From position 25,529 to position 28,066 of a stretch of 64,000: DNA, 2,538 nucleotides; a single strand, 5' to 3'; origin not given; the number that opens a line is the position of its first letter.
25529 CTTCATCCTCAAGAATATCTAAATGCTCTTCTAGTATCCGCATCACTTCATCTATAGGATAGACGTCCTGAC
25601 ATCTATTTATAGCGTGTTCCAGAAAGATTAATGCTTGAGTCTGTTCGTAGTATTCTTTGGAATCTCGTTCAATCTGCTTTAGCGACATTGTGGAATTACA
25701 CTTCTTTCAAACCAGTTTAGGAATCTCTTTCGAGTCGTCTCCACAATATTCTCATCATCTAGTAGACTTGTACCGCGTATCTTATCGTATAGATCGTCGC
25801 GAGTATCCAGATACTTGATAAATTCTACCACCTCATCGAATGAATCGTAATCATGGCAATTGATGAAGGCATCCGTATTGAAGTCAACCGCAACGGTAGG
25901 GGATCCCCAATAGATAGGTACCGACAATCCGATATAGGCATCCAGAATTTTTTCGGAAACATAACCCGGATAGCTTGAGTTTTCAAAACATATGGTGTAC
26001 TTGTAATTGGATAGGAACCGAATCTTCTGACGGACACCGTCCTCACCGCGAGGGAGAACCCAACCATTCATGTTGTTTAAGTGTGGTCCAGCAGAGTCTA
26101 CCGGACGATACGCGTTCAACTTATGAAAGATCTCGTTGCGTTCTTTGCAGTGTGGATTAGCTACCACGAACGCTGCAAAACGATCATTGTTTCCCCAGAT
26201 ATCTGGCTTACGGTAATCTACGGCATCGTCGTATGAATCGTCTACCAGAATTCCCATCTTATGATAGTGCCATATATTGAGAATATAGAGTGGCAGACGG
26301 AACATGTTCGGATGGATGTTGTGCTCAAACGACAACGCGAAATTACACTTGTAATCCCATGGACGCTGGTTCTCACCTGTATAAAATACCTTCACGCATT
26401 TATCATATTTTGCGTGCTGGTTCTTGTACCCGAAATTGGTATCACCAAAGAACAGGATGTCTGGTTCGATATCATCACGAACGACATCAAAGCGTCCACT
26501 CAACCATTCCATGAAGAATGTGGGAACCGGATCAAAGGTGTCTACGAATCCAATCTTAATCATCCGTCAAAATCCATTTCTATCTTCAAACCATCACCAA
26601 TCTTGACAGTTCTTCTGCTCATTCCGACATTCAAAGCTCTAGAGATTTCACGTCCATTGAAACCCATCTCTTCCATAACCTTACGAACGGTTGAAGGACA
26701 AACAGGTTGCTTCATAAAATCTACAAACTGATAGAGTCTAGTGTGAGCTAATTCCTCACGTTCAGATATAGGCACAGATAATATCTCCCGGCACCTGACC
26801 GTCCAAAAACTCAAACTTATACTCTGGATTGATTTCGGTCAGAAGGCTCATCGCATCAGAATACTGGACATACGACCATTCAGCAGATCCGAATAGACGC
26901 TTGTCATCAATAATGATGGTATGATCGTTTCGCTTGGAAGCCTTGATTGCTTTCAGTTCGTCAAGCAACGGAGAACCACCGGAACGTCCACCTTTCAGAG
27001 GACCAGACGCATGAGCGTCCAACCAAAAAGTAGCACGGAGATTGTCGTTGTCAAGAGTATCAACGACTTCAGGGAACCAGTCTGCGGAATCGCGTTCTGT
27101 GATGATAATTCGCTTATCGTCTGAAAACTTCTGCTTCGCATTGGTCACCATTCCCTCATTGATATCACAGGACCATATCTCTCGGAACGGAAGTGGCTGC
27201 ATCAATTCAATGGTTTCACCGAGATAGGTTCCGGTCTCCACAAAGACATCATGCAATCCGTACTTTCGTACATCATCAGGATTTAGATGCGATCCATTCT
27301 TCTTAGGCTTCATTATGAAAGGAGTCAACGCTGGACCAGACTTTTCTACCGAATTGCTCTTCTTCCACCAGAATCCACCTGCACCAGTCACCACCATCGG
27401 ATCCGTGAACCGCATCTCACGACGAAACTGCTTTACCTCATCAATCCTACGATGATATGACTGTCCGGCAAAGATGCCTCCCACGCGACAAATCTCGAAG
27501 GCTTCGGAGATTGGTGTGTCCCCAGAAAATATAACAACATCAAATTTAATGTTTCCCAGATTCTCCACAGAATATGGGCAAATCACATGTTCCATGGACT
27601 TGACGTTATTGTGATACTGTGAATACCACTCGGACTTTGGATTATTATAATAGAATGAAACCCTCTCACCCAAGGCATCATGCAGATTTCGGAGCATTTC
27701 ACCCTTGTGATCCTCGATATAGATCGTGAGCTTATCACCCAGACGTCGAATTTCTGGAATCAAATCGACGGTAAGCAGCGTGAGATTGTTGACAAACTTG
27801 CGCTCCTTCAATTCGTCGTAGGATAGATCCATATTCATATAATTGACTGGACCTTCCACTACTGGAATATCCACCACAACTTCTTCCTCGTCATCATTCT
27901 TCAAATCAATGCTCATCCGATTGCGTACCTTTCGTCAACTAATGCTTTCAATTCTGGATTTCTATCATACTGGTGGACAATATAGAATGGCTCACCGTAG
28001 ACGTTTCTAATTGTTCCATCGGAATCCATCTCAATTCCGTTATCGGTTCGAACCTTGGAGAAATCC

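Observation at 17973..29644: Island of about 11.5 kb encoding nucleotide-sugar and glycosyltransferase enzymes inside a T4-like phage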

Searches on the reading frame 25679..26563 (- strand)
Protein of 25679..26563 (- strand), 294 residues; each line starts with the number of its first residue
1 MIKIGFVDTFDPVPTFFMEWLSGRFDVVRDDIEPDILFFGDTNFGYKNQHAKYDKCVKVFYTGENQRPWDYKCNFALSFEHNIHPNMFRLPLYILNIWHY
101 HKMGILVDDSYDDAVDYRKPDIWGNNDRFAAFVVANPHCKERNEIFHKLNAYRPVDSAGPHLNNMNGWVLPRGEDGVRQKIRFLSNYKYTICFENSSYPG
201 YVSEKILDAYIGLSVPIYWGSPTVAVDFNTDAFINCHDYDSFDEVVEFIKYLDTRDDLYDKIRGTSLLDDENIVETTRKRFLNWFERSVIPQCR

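Call 3: search_protein_families(library=pfam, proteins=[window:25679-26563:-], max_evalue=0.01)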
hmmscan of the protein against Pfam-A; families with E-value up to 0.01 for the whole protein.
window:25679-26563:- (294 aa): 2 families
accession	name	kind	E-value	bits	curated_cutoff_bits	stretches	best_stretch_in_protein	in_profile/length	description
PF00852.26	Glyco_transf_10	-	9.3e-18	65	23.9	1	127-261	5-134/182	Glycosyltransferase family 10 (fucosyltransferase) C-term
PF18025.7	FucT_N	-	2.9e-15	56.9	27.2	1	5-95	5-90/91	Alpha-(1,3)-fucosyltransferase FucT N-terminal domain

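Call 10: search_protein_families(library=ncbifam, proteins=[window:25679-26563:-], max_evalue=0.01)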
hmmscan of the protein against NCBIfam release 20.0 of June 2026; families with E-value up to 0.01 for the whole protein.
window:25679-26563:- (294 aa): 0 families

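Call 17: find_related_loci(query=window:25679-26563:-, collection=viral_contigs, flank=10000)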
Query window:25679-26563:- (294 aa) in viral_contigs; peptide patterns used: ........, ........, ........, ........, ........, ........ (x = any residue, [..] = any of these).
5 stretches matched a pattern, but none encodes a relative of the query by tblastn (E <= 1e-3).

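Call 96: search_dna_similar(query=window:25679-26563:-, collection=phages, mode=protein, max_rows=15)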
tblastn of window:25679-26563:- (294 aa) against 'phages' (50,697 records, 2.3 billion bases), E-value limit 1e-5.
Records with a match: 10; places in all: 10; records where one place covers at least 80% of the query: 0.
Best place of each record, by identity: <60% 10.
By first word of the organism name: Synechococcus 7; uncultured 2; Cyanophage 1.
By host as written in the record: Synechococcus sp. WH8109 3; Synechococcus sp. WH7803 2; - 2; Synechococcus sp. WH8017 2; Synechococcus sp. WH8102 1.
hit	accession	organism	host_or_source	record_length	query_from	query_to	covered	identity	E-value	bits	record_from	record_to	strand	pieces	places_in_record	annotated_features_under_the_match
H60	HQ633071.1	Synechococcus phage S-SKS1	Synechococcus sp. WH7803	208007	58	271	73%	33.6%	1e-23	106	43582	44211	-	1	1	alpha-1,4 fucosyltransferase | hypothetical protein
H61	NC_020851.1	Synechococcus phage S-SKS1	Synechococcus sp. WH7803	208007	58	271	73%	33.6%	1e-23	106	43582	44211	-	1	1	alpha-1,4 fucosyltransferase | hypothetical protein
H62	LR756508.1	uncultured phage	metagenomic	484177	121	272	52%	37.3%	1e-23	106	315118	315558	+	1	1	record has no annotation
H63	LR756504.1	uncultured phage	metagenomic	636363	115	253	47%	24.5%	6e-6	54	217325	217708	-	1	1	record has no annotation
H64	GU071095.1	Synechococcus phage S-SM2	Synechococcus sp. WH8017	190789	174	270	33%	29.6%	4e-7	57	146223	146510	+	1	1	putative transferase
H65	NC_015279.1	Synechococcus phage S-SM2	Synechococcus sp. WH8017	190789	174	270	33%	29.6%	4e-7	57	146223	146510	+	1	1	putative transferase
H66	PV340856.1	Synechococcus phage Sf-FS3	Synechococcus sp. WH8102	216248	163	234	24%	34.7%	2e-6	55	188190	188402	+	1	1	glycosyltransferase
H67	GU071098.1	Synechococcus phage S-SSM7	Synechococcus sp. WH8109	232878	163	234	24%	33.3%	7e-6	53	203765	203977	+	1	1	putative transferase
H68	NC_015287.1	Synechococcus phage S-SSM7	Synechococcus sp. WH8109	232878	163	234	24%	33.3%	7e-6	53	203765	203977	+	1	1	putative transferase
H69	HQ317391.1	Cyanophage S-SSM6a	Synechococcus sp. WH8109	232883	163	234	24%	33.3%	7e-6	53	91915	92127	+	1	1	hypothetical protein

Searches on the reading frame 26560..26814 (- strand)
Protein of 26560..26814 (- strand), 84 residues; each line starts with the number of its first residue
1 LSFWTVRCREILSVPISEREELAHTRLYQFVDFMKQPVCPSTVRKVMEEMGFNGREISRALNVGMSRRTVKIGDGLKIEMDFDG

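Call 5: search_protein_families(library=pfam, proteins=[window:26560-26814:-], max_evalue=0.01)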
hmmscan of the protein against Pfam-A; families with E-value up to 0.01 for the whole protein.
window:26560-26814:- (84 aa): 0 families

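Call 11: search_protein_families(library=pfam, proteins=[window:26560-26814:-], max_evalue=10)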
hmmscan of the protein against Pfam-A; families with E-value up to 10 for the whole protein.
window:26560-26814:- (84 aa): 2 families
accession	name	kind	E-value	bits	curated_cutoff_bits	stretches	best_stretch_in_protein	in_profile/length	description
PF20432.4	Xre-like-HTH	-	0.11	13.3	25.8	1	42-72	14-42/63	Antitoxin Xre-like helix-turn-helix domain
PF12554.13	MOZART1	-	0.22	11.7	27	1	56-72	9-25/47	Mitotic-spindle organizing gamma-tubulin ring associated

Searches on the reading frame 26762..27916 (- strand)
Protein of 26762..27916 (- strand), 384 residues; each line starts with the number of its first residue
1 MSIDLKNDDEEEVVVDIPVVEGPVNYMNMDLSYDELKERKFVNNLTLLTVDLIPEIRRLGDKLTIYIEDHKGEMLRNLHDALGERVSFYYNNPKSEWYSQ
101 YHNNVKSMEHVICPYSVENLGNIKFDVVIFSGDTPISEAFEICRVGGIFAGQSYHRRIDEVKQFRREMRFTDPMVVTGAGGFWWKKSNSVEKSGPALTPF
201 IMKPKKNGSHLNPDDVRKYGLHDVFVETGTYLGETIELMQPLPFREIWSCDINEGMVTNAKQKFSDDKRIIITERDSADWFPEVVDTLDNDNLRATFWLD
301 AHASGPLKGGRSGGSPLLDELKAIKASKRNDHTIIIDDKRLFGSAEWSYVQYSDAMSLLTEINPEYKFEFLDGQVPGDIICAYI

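Call 3: search_protein_families(library=pfam, proteins=[window:26762-27916:-], max_evalue=0.01)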
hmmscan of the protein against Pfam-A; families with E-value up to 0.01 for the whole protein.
window:26762-27916:- (384 aa): 0 families

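Call 10: search_protein_families(library=ncbifam, proteins=[window:26762-27916:-], max_evalue=0.01)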
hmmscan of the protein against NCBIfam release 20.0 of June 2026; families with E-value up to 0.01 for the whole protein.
window:26762-27916:- (384 aa): 0 families

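Call 11: search_protein_families(library=pfam, proteins=[window:26762-27916:-], max_evalue=10)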
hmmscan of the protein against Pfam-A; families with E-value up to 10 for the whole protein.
window:26762-27916:- (384 aa): 1 family
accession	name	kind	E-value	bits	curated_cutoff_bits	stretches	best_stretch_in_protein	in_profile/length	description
PF08242.18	Methyltransf_12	-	0.14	13.3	30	1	228-269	3-45/98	Methyltransferase domain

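Call 14: search_solved_structures(query=window:26762-27916:-, max_evalue=1)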
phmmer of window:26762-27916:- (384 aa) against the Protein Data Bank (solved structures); distinct sequences matched with E-value up to 1: 8.
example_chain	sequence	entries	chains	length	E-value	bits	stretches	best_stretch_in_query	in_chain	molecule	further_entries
7aoi_XD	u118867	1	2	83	0.71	12.2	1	19-82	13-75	Acyl carrier protein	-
9fcs_A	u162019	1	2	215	0.75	12.2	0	237-282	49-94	SAM-dependent methyltransferase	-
9fcx_A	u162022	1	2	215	0.86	12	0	237-282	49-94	SAM-dependent methyltransferase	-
9fcy_A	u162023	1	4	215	0.91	11.9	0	237-282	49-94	SAM-dependent methyltransferase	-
9fcd_A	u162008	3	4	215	0.91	11.9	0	237-282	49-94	SAM-dependent methyltransferase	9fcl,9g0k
9fd3_A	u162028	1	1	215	0.91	11.9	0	237-282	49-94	SAM-dependent methyltransferase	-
9fcq_A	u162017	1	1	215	0.93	11.9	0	237-282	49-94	SAM-dependent methyltransferase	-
9fcu_A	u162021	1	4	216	0.93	11.9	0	237-282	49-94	SAM-dependent methyltransferase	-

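Call 79: find_homologous_proteins(query=window:26762-27916:-, max_evalue=0.001)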
Query window:26762-27916:- (384 aa): 64 proteins with E <= 0.001 among 3401 candidates.
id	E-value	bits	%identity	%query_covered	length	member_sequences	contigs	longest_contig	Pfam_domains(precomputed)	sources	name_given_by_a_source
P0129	5.3e-264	893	100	100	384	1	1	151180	-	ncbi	-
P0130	2.3e-213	727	81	95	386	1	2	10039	-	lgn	-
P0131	9.3e-71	257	39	99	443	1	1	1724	-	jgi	-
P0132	4.3e-63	232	40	87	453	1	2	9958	-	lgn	-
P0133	1.8e-61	227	46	63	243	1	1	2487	-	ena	-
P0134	1.2e-55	207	37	88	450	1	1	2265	-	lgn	-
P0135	5.8e-53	199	42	67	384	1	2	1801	PF13489.13,PF01596.24,PF13578.13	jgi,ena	jgi:predicted O-methyltransferase YrrM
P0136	1.1e-52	198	52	49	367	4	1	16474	-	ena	-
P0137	1.1e-52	198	35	88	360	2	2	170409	-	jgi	-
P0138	5.8e-52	195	42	58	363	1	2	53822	-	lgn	-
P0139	6.0e-50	189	38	87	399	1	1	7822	-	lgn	-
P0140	7.1e-50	188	37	87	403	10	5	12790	-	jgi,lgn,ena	jgi:predicted O-methyltransferase YrrM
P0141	3.2e-48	183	37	86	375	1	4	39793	-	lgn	-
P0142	3.9e-48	183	42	58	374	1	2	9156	-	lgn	-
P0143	6.7e-47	179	38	68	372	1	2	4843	-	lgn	-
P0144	1.7e-45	174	51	47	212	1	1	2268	-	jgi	jgi:hypothetical protein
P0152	1.4e-39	155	36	67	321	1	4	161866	-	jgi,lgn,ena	-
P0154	3.3e-37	147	45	46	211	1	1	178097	-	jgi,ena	-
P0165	8.5e-29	119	43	42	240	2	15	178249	-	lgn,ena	-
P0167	1.2e-18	86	34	42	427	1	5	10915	PF05050.20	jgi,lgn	-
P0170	2.6e-15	75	33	42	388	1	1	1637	PF13578.13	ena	-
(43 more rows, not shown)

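Call 82: search_protein_families(library=pfam, proteins=[P0135, P0140, P0137, P0154, P0165, P0167, P0170, P0131, P0152, P0144], max_evalue=0.01)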
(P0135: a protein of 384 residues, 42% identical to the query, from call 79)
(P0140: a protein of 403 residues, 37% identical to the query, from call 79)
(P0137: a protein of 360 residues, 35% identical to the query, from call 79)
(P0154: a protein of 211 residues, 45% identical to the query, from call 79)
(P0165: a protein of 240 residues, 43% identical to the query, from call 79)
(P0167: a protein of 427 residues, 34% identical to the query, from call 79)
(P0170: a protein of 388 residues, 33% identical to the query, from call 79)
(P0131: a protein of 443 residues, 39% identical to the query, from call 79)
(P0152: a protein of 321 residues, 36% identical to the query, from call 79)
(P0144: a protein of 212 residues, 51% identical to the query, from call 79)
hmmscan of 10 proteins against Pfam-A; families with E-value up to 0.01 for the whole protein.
P0135 (384 aa): 10 families
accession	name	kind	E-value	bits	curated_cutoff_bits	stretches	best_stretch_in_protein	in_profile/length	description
PF13578.12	Methyltransf_24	-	7.2e-14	53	26.3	1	43-154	1-104/105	Methyltransferase domain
PF01596.23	Methyltransf_3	-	8e-07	29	22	1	21-164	31-164/204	O-methyltransferase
PF13489.12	Methyltransf_23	-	1e-05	25.8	27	0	34-152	18-116/164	Methyltransferase domain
PF13649.12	Methyltransf_25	-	4.9e-05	24.4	27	0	42-79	1-37/97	Methyltransferase domain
PF01135.25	PCMT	-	0.00062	20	20.3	0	32-179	68-196/210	Protein-L-isoaspartate(D-aspartate) O-methyltransferase (PCMT)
PF05711.17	TylF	-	0.00065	19.5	23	1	121-178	196-253/264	Macrocin-O-methyltransferase (TylF)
PF08704.16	GCD14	-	0.00087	19.5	26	1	29-206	31-199/247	tRNA methyltransferase complex GCD14 subunit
PF00398.26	RrnaAD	-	0.00089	18.9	24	0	237-280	45-86/263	Ribosomal RNA adenine dimethylase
PF08241.18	Methyltransf_11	-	0.0078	17.3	21.2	0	231-278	4-50/95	Methyltransferase domain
PF13847.12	Methyltransf_31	-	0.0078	16.3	27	0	37-172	2-127/145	Methyltransferase domain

P0140 (403 aa): 0 families

P0137 (360 aa): 0 families

P0154 (211 aa): 0 families

P0165 (240 aa): 0 families

P0167 (427 aa): 1 family
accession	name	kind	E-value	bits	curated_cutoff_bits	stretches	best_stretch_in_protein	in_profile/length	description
PF05050.19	Methyltransf_21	-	1.4e-19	71.3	22.7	1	40-202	2-173/173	Methyltransferase FkbM domain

P0170 (388 aa): 3 families
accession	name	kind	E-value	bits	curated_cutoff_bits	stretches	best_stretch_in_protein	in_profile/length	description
PF13578.12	Methyltransf_24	-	2.9e-11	44.6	26.3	1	250-354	7-105/105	Methyltransferase domain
PF13649.12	Methyltransf_25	-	0.0013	19.8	27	0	259-314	14-69/97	Methyltransferase domain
PF09445.16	Methyltransf_15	-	0.0057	16.7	22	0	247-305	8-64/165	RNA cap guanine-N2 methyltransferase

P0131 (443 aa): 0 families

P0152 (321 aa): 0 families

P0144 (212 aa): 0 families

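Call 85: find_encoding_contigs(protein=P0130, flank=10000, max_places=3)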
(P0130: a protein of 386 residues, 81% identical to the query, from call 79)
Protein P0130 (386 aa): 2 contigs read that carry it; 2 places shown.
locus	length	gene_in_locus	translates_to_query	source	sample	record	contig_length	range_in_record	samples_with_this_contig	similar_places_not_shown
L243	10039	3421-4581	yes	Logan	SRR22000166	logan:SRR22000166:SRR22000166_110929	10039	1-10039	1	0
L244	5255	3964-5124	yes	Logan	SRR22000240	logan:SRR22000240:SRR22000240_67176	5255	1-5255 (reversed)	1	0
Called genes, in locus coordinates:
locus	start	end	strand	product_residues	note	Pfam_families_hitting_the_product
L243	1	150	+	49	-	?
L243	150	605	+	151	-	PF01818:Translat_reg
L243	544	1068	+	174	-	PF22769:DCD (weak), PF00692:dUTPase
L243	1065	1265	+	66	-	-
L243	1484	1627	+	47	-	-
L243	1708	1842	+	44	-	PF06568:YjiS-like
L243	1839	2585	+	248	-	PF00535:Glycos_transf_2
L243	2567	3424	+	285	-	-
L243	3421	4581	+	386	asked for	-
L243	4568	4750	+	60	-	-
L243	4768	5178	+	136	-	-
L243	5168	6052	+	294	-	PF18025:FucT_N, PF00852:Glyco_transf_10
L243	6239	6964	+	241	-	-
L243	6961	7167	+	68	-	-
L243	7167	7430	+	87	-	-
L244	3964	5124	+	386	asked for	-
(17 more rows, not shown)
